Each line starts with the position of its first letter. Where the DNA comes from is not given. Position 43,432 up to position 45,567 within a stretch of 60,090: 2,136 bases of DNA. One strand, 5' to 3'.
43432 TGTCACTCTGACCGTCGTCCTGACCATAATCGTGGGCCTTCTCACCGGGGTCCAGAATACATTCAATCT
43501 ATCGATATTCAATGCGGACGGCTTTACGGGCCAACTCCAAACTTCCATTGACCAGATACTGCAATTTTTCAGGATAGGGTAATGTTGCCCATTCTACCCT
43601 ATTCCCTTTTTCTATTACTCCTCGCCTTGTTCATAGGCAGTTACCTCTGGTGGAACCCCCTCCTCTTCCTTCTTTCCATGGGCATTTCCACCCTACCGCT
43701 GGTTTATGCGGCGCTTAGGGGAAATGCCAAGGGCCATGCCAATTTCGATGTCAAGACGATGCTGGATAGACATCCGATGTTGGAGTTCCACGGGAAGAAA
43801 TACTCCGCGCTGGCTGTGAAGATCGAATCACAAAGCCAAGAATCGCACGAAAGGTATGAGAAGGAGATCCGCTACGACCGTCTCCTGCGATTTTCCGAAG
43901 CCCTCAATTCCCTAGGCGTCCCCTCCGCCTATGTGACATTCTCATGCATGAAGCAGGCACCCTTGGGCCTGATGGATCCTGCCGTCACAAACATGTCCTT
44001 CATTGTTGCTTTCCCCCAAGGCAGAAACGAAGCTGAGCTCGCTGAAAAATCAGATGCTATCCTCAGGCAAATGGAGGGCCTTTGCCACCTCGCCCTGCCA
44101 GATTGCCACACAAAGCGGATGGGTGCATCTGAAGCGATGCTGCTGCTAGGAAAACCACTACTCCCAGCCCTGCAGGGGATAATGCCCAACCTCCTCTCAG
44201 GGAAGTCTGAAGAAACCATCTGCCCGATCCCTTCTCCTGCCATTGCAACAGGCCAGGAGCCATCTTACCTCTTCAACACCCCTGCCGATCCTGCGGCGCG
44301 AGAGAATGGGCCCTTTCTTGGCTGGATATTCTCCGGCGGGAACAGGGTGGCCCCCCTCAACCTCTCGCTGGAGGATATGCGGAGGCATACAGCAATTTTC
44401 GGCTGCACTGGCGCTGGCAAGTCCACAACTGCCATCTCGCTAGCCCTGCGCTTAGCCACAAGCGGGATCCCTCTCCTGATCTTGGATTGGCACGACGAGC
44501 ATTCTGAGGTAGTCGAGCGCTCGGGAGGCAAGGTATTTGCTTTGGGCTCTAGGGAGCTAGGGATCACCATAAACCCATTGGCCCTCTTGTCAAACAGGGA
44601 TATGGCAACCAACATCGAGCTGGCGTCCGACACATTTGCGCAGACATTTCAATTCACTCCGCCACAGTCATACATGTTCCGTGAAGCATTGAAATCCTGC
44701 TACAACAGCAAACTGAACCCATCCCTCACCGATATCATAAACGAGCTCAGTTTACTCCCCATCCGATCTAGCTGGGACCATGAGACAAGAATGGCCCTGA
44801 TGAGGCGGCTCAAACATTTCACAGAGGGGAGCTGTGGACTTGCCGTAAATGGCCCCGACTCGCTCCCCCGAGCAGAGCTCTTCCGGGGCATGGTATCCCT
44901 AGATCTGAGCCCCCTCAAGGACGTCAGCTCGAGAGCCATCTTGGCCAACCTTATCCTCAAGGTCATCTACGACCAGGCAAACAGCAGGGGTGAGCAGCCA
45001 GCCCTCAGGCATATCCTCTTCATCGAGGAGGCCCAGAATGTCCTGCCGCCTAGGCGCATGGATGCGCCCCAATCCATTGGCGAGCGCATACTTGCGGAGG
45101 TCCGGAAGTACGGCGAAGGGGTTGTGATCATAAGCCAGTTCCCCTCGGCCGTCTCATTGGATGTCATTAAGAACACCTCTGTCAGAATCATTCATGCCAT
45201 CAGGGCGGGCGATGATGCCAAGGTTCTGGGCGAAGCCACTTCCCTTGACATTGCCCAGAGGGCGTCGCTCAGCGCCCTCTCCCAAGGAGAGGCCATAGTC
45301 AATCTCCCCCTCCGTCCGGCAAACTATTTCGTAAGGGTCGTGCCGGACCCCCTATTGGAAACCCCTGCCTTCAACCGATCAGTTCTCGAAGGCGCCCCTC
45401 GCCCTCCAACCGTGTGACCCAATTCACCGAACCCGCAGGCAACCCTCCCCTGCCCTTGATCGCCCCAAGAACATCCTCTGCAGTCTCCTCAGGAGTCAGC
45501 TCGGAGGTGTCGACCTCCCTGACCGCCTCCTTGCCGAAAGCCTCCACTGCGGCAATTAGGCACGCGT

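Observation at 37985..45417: Tad/Epd-like type IV filament locus with an in-operon membrane-anchored VirB4/HerA (DUF87) ATPase and an abutting TFIIB paralogue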

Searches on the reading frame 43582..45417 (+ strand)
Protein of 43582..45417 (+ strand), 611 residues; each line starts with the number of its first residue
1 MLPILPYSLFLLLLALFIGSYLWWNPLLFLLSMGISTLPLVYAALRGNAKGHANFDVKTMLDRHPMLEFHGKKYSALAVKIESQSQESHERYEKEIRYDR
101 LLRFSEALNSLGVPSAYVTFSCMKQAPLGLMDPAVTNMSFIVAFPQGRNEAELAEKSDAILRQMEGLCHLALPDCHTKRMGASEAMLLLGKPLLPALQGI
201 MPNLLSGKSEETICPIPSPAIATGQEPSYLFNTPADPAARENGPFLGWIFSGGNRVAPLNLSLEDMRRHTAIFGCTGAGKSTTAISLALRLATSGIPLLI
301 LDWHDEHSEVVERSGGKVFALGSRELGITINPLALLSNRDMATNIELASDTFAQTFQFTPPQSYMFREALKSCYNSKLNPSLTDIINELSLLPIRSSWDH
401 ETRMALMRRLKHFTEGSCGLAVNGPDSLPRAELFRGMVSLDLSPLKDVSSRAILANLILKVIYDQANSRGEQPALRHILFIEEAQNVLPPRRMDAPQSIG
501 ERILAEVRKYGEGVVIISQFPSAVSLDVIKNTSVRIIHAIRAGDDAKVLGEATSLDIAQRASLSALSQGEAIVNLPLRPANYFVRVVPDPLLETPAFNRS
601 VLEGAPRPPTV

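Call 3: search_protein_families(library=pfam, max_evalue=0.1, proteins=[window:43582-45417:+])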
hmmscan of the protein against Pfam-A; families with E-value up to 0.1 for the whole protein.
window:43582-45417:+ (611 aa): 10 families
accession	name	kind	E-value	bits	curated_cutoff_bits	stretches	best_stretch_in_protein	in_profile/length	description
PF01935.23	DUF87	-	2.4e-15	57.7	23.2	1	257-416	12-172/220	Helicase HerA, central domain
PF05872.18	HerA_C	-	8.7e-08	31.7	22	2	257-311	11-65/502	Helicase HerA-like C-terminal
PF13401.12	AAA_22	-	0.00093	20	27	0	267-292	5-30/130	AAA domain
PF05707.18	Zot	-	0.0026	17.7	20.3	1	478-528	84-135/197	Zonular occludens toxin (Zot)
PF13481.12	AAA_25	-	0.0054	16.8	27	1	268-311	34-76/195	AAA domain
PF12846.13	AAA_10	-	0.029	13.8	27.5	1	268-396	22-150/362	AAA-like domain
PF01656.29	CbiA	-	0.04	14.3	25.4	0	276-312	8-43/125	CobQ/CobB/MinD/ParA nucleotide binding domain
PF01580.24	FtsK_SpoIIIE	-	0.059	13.2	24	0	257-294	29-66/221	FtsK/SpoIIIE family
PF20720.3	nSTAND3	-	0.063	13.4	27.2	0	268-319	18-69/155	Novel STAND NTPase 3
PF01745.22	IPT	-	0.064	13.1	20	1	271-314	5-45/233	Isopentenyl transferase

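Call 4: search_protein_families(library=ncbifam, max_evalue=0.1, proteins=[window:43582-45417:+])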
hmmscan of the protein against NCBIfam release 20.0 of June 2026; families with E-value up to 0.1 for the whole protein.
window:43582-45417:+ (611 aa): 18 families
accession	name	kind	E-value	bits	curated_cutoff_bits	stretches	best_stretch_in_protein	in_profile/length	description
NF053655.1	CedD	equivalog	7.9e-51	173.3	600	1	258-586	212-525/527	DNA-translocating ATPase CedD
NF040937.1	HerA_Thermprot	equivalog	4.1e-17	61.8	800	1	258-573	131-448/487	DNA double-strand break repair helicase HerA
NF040819.1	helicase_HerA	equivalog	4.3e-09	35.4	970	1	471-573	396-501/561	DNA double-strand break repair helicase HerA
TIGR02746.1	TraC-F-type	equivalog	7e-09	34.1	567.05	1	271-519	434-683/800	type IV secretion system protein TraC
NF033849.1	ser_rich_anae_1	subfamily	1.5e-08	32.5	650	1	404-548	939-1098/1163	serine-rich protein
NF045975.1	VirB4_plasma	equivalog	2.5e-06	25.5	590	1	271-344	519-591/894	Mbov_0397 family ICE element conjugal transfer ATPase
NF042943.1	HerA_antiphage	equivalog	5.1e-06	25.3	800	1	459-573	417-536/566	anti-phage-associated helicase HerA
TIGR00929.1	VirB4_CagE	subfamily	1.1e-05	23.9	643.1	1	267-493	437-652/792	VirB4 family type IV secretion/conjugal transfer ATPase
NF042944.1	HerA_antiphage_2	equivalog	0.00013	20.8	850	1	478-531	430-486/576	anti-phage-associated helicase HerA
NF041017.1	DNA_import_CedB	equivalog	0.0011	17.6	700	1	266-494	274-491/590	DNA import protein CedB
NF045971.1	conju_CD1110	equivalog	0.0022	16.3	325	1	270-519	418-667/752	VirB4-like conjugal transfer ATPase, CD1110 family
NF041447.1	TrbC_conju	equivalog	0.005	15.3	800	1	259-290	121-152/685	F-type conjugative transfer protein TrbC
NF010466.0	PRK13891.1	subfamily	0.012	13.5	1322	1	242-377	464-608/852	conjugal transfer protein TrbE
TIGR03499.1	FlhF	equivalog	0.014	15.4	174.15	0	260-293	191-224/286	flagellar biosynthesis GTPase FlhF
TIGR03743.1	SXT_TraD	subfamily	0.029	12.8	366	1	248-333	156-251/636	conjugative transfer system coupling protein TraD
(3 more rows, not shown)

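Call 12: find_homologous_proteins(query=window:43582-45417:+, max_evalue=0.001)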
Query window:43582-45417:+ (611 aa): 42 proteins with E <= 0.001 among 8000 candidates.
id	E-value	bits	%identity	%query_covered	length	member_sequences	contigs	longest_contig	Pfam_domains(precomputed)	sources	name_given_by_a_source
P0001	0.0e+0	1091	80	100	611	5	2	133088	PF01935.24,PF05872.19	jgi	-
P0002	0.0e+0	1090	84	95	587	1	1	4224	PF01935.24,PF05872.19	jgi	-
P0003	0.0e+0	1083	80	100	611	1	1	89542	PF01935.24,PF05872.19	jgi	jgi:hypothetical protein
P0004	0.0e+0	1051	77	99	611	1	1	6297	PF01935.24,PF05872.19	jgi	jgi:hypothetical protein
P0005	6.4e-295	998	74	99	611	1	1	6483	PF01935.24,PF05872.19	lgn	-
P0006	4.5e-274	929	69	100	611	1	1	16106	PF01935.24,PF05872.19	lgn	-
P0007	1.7e-203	696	53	99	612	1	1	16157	PF01935.24,PF05872.19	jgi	jgi:hypothetical protein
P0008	5.4e-200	684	53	97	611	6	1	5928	PF01935.24,PF05872.19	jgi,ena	-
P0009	9.3e-200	683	53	96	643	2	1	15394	PF01935.24,PF05872.19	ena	-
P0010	9.7e-199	680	54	91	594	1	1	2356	PF01935.24,PF05872.19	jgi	-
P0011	3.8e-198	678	54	91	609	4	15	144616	PF01935.24,PF05872.19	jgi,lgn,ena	jgi:hypothetical protein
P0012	2.7e-189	649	51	96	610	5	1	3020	PF01935.24,PF05872.19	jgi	jgi:hypothetical protein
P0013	7.6e-179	614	53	87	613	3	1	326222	PF01935.24,PF05872.19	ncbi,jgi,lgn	-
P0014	9.6e-176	604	47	97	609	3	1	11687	PF01935.24,PF05872.19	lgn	-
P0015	3.2e-175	602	47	99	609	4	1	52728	PF01935.24,PF05872.19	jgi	-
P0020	3.3e-170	586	50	90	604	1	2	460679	PF01935.24,PF05872.19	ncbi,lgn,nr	ncbi:MAG: ATP-binding protein [Candidatus Methanosuratus sp.]|nr:ATP-binding protein [Candidatus Met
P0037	8.8e-25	106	27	52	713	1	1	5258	-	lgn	-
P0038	9.4e-24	102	27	64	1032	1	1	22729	-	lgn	-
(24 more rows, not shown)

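Call 15: find_encoding_contigs(protein=P0020, flank=10000, max_places=2)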
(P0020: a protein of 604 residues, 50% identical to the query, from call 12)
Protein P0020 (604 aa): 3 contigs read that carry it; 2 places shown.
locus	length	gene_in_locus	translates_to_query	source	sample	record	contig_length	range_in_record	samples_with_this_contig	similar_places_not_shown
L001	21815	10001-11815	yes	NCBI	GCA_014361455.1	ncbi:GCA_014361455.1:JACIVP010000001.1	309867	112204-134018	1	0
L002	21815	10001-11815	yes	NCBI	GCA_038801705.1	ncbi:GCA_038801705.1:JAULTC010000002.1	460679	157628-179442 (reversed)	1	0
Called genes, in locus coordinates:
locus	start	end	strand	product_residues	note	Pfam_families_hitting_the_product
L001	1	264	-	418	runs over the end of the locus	PF00753:Lactamase_B (weak), PF23023:Anti-Pycsar_Apyc1 (weak), PF12706:Lactamase_B_2 (weak), PF10996:Beta-Casp, PF07521:RMMBL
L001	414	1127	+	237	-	PF09754:PAC2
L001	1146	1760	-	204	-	PF02811:PHP, PF13263:PHP_C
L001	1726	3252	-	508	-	PF01702:TGT, PF17884:DUF5591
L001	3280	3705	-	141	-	PF01423:LSM (weak), PF14894:Lsm_C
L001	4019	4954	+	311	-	-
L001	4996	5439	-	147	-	-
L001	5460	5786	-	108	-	-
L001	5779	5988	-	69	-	-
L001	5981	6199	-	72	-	-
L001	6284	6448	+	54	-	-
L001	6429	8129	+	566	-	PF00437:T2SSE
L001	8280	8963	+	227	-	-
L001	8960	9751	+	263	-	-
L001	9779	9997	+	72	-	-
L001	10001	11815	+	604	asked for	PF01935:DUF87, PF05872:HerA_C (faint)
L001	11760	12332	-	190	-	PF13238:AAA_18, PF13671:AAA_33 (faint), PF13207:AAA_17 (weak)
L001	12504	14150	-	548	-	PF00118:Cpn60_TCP1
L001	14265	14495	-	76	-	PF00125:Histone, PF00808:CBFD_NFYB_HMF, PF07524:Bromo_TP (weak), PF02291:TFIID-31kDa (weak), PF15511:CENP-T_C (weak), PF15630:CENP-S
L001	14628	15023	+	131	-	PF00833:Ribosomal_S17e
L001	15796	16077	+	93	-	PF02597:ThiS, PF09138:Urm1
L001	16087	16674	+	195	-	PF00156:Pribosyltran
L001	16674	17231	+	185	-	PF08617:CGI-121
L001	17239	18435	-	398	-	PF01300:Sua5_yciO_yrdC, PF02926:THUMP (weak)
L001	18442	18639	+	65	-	-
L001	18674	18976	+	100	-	PF02150:Zn_ribbon_RPB9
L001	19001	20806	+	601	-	PF04068:Fer4_RLI, PF00037:Fer4 (weak), PF12837:Fer4_6 (weak), PF02463:SMC_N (faint), PF13555:AAA_29 (faint), PF00004:AAA (faint), PF00005:ABC_tran, PF00005:ABC_tran, +1 more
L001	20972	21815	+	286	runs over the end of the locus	PF05569:Peptidase_M56 (weak), PF01435:Peptidase_M48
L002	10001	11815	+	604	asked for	PF01935:DUF87, PF05872:HerA_C (faint)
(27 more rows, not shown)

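Call 16: find_encoding_contigs(protein=P0011, flank=10000, max_places=2)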
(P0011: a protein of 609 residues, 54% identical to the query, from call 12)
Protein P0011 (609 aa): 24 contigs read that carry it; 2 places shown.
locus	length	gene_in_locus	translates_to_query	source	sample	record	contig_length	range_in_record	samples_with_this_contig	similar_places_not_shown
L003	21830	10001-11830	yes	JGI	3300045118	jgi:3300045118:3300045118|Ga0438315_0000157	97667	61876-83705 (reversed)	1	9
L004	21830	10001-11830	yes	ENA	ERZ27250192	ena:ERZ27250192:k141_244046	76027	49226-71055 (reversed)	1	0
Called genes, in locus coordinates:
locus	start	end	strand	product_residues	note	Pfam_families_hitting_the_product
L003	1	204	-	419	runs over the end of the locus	PF00753:Lactamase_B (weak), PF12706:Lactamase_B_2 (faint), PF23023:Anti-Pycsar_Apyc1 (weak), PF10996:Beta-Casp, PF07521:RMMBL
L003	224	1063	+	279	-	PF09754:PAC2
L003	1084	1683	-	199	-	PF02811:PHP (weak), PF13263:PHP_C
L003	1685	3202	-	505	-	PF01702:TGT, PF17884:DUF5591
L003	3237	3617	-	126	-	PF01423:LSM (weak), PF14894:Lsm_C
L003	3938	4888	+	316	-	-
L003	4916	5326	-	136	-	-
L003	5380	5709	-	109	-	-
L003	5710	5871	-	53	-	-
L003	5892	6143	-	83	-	-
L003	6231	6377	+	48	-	-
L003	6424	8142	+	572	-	PF00437:T2SSE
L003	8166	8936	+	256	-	-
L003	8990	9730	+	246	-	-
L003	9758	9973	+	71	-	-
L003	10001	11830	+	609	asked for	PF01935:DUF87, PF05872:HerA_C (faint)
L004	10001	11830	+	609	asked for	PF01935:DUF87, PF05872:HerA_C (faint)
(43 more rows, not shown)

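Call 20: find_related_loci(query=A1, collection=genome_contigs, flank=10000)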
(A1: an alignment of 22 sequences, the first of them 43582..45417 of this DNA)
Query A1 (611 aa) in genome_contigs; peptide patterns used: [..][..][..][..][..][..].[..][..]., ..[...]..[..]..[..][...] (x = any residue, [..] = any of these).
600 stretches matched a pattern (row limit reached: there are more); 21 encode a relative of the query (tblastn E <= 1e-3); 21 distinct loci.
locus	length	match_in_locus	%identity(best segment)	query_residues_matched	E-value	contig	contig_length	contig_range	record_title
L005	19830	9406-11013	50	65-608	3e-172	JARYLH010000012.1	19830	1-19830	MAG: Candidatus Methanosuratincola sp. isolate A05DMB-I-01 NODE_12_length_19830_cov_3.724953, whole genome shotgun seque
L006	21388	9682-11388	46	21-600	8e-163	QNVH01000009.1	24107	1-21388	MAG: Candidatus Methanomethylicota archaeon isolate WYZ-LMO10 Verstraetearchaeota_archaeon_WYZ-LMO10_contig-9, whole gen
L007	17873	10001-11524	49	95-606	3e-160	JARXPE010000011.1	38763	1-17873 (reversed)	MAG: Thermoproteota archaeon isolate JZ-2_bin_200 JZ-2.bins.200.final_scaffold_11, whole genome shotgun sequence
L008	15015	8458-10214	46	2-596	2e-146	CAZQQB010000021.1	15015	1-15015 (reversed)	MAG TPA_asm: uncultured Nitrososphaerota archaeon isolate binchicken_co40_19 genome assembly, contig: NODE_2110_length_1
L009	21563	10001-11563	51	65-592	4e-171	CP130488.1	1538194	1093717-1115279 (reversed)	MAG: Candidatus Methanosuratincola petrocarbonis isolate LWZ-6 chromosome, complete genome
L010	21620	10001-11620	50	65-611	3e-172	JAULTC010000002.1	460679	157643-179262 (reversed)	MAG: Candidatus Methanosuratincola sp. GD_Cm_T35_P0_bin.90 NODE_13_length_460679_cov_18.859199, whole genome shotgun seq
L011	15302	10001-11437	33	96-575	3e-79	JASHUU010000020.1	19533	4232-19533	MAG: Nitrososphaerales archaeon isolate JOPF187 JOPF_NEAR_contig_190179, whole genome shotgun sequence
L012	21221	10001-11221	34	170-575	3e-71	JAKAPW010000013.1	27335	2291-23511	MAG: archaeon isolate YF1.bin89 NODE_1781_length_27335_cov_2.466370, whole genome shotgun sequence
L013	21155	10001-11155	30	232-610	6e-39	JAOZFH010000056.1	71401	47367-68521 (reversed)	MAG: Thermoproteota archaeon isolate Aegir_M25_B147 k127_839549, whole genome shotgun sequence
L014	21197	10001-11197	29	213-573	1e-36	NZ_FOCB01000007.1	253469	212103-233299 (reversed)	Pseudomonas sp. ok272, whole genome shotgun sequence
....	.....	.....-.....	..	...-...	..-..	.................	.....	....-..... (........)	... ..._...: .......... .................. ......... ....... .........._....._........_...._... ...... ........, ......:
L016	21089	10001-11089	28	246-573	3e-34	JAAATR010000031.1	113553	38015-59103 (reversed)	Atlantibacter hermannii strain 3608 Eh-3608_contig31, whole genome shotgun sequence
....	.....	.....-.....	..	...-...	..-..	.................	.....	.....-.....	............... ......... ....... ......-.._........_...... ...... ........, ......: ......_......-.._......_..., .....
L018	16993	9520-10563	27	259-573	4e-31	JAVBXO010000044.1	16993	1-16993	MAG: Azonexus sp. isolate GS9 1784, whole genome shotgun sequence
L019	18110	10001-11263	27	188-573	5e-31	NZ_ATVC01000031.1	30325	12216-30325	Aquaspirillum serpens DSM 68 G465DRAFT_scaffold00031.31_C, whole genome shotgun sequence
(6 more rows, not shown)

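Call 49: search_protein_families(library=pfam, max_evalue=1, proteins=[L013:8746-9504:+, L013:9497-11182:+, L013:11191-11784:-, L013:7906-8220:-, L013:8301-8669:+, L011:6336-6695:-, L011:5956-6333:-, L011:5503-5859:-, L011:8931-9554:+])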
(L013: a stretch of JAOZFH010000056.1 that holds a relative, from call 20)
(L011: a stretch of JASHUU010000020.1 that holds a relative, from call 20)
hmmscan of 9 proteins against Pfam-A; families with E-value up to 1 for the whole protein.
L013:8746-9504:+ (252 aa): 3 families
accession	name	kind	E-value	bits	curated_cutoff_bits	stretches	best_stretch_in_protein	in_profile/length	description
PF00382.24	TFIIB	-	0.00061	20.2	23.6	1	194-242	42-89/92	Transcription factor TFIIB repeat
PF13412.12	HTH_24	-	0.026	14.5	21.9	1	219-242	18-41/48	Winged helix-turn-helix DNA-binding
PF13404.12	HTH_AsnC-type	-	0.054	13.8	27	1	220-241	19-40/42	AsnC-type helix-turn-helix domain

L013:9497-11182:+ (561 aa): 18 families
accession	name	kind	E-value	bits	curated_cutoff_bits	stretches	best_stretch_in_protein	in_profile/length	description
PF01935.23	DUF87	-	4.1e-17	63.5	23.2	1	197-401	10-220/220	Helicase HerA, central domain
PF05872.18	HerA_C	-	5.7e-10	38.9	22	2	446-552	288-401/502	Helicase HerA-like C-terminal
PF01580.24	FtsK_SpoIIIE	-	0.0017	18.3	24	1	187-229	17-59/221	FtsK/SpoIIIE family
PF00005.33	ABC_tran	-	0.0055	17.7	25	1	210-237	12-39/137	ABC transporter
PF20720.3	nSTAND3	-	0.0069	16.5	27.2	1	210-247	18-54/155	Novel STAND NTPase 3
PF25199.1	nSTAND_NTPase5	-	0.0084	16.4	34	1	211-250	43-82/145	Novel STAND NTPase 5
PF04851.21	ResIII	-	0.0089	16.4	22.5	1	210-248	24-63/164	Type III restriction enzyme, res subunit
PF13401.12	AAA_22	-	0.03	15.1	27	1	211-234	7-30/130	AAA domain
PF04548.22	AIG1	-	0.032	14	27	1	211-231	2-22/212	AIG1 family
PF00004.35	AAA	-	0.042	14.7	21.2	1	212-245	1-30/131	ATPase family associated with various cellular activities (AAA)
PF13555.12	AAA_29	-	0.044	14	27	1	211-225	24-38/61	P-loop containing region of AAA domain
PF06068.19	TIP49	-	0.058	13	23.8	1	208-245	49-84/347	TIP49 P-loop domain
PF13191.12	AAA_16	-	0.065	14.2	32.6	1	211-268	26-85/167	AAA ATPase domain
PF07728.20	AAA_5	-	0.076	13.4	22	1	211-233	1-23/139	AAA domain (dynein-related subfamily)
PF01583.26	APS_kinase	-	0.082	13.4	21.1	1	211-258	4-50/152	Adenylylsulphate kinase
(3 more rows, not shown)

L013:11191-11784:- (197 aa): 34 families (the best 25 are shown)
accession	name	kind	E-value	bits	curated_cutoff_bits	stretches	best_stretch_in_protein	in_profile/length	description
PF13238.12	AAA_18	-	2.9e-24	86.4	29.4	1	12-134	1-128/128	AAA domain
PF13207.12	AAA_17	-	1.2e-07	32.5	27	1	15-121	1-125/136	AAA domain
PF13671.12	AAA_33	-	1.4e-06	29.1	27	1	11-43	1-33/143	AAA domain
PF01202.28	SKI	-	3e-05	24.6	22.1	1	18-42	1-25/159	Shikimate kinase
PF00004.35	AAA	-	3.5e-05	24.7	21.2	1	12-56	1-44/131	ATPase family associated with various cellular activities (AAA)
PF08433.16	KTI12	-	4.1e-05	23.6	22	1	10-47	2-39/271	Chromatin associated protein KTI12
PF13191.12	AAA_16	-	7e-05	23.8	32.6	1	6-47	21-52/167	AAA ATPase domain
PF02224.24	Cytidylate_kin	-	0.00021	21.5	26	1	14-40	3-29/211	Cytidylate kinase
PF01583.26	APS_kinase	-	0.00038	20.9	21.1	1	11-41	4-34/152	Adenylylsulphate kinase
PF03308.22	MeaB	-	0.0013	18.2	23.1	1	8-46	32-70/273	Methylmalonyl Co-A mutase-associated GTPase MeaB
PF13401.12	AAA_22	-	0.0014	19.4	27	1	11-42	7-41/130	AAA domain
PF06414.18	Zeta_toxin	-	0.0014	18.6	22.3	1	11-40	18-49/199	Zeta toxin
PF07931.18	CPT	-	0.0016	18.7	22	0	11-36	3-28/172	Chloramphenicol phosphotransferase-like protein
PF01712.25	dNK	-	0.0022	18.3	27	1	12-39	1-28/203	Deoxynucleoside kinase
PF03266.21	NTPase_1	-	0.0026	18.1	23.9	1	12-74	2-63/168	NTPase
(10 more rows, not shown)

L013:7906-8220:- (104 aa): 0 families

L013:8301-8669:+ (122 aa): 0 families

L011:6336-6695:- (119 aa): 1 family
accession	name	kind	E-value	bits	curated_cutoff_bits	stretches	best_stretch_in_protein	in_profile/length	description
PF20520.3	Ac45-VOA1_TM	-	0.18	12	25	1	9-28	18-37/39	V0 complex accessory subunit Ac45/VOA1 transmembrane domain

L011:5956-6333:- (125 aa): 1 family
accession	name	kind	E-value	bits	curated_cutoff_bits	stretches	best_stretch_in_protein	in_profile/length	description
PF16013.10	DUF4781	-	0.075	12.3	27.9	1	4-64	94-153/310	Domain of unknown function (DUF4781)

L011:5503-5859:- (118 aa): 0 families

L011:8931-9554:+ (207 aa): 0 families

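Call 58: search_protein_representatives(alignment_id=A1)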
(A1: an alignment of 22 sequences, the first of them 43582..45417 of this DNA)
Query: 22 sequences, 610 profile positions. Proteins with E-value up to 0.001 (for the whole library): 16026; up to 1e-10: 7506; up to 1e-30: 3304. The best 150 are listed.
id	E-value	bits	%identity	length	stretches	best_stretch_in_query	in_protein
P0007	5.3e-275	930.2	-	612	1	1-606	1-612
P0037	1.8e-162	558.5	-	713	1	95-600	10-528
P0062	1.2e-142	493.1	-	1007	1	8-585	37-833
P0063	8.8e-141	486.9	-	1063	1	94-583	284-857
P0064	1.1e-138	480.0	-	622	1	34-583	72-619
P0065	1.4e-129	450.0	-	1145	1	70-592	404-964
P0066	2.4e-129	449.2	-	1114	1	69-585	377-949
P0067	3.9e-129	448.5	-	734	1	70-583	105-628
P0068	1.7e-128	446.3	-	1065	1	64-586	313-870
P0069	7.1e-128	444.3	-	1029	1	64-598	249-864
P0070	1.9e-126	439.6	-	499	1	216-586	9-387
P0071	2.0e-125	436.2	-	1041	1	66-595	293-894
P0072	1.2e-124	433.7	-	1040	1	65-601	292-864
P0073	1.0e-123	430.5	-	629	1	89-591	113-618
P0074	6.1e-123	428.0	-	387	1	242-586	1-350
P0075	6.8e-122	424.5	-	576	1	54-584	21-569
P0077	9.6e-122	424.0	-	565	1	85-592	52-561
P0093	6.2e-113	394.9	-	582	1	95-591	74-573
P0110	1.0e-108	381.1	-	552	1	93-583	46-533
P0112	2.2e-108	379.9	-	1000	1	215-600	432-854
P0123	9.5e-106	371.2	-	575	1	88-594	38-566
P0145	1.6e-100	354.0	-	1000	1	224-590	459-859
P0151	6.4e-100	352.0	-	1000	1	94-587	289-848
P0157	5.2e-99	349.0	-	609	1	4-588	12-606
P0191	5.2e-92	325.8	-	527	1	169-584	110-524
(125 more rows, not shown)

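Call 59: find_encoding_contigs(protein=P0038, flank=10000, max_places=2)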
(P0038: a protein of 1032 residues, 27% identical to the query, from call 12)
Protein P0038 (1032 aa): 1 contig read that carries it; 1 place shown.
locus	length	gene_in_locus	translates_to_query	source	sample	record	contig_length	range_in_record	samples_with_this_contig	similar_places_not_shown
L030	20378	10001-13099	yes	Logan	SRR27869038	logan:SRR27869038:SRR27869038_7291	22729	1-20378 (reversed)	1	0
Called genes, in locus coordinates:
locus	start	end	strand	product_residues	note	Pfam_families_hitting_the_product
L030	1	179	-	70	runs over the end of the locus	PF00872:Transposase_mut (weak)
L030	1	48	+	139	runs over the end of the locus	-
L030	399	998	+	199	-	-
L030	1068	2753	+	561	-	PF00350:Dynamin_N, PF01926:MMR_HSR1 (weak), PF12731:Mating_N (faint)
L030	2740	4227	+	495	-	PF00350:Dynamin_N, PF01926:MMR_HSR1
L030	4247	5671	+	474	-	-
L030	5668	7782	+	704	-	PF00350:Dynamin_N, PF01926:MMR_HSR1 (faint)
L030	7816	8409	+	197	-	PF01936:NYN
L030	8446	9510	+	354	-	-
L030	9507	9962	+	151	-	-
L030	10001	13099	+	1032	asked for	-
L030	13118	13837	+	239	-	-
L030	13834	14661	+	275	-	-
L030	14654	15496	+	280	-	-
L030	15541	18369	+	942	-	-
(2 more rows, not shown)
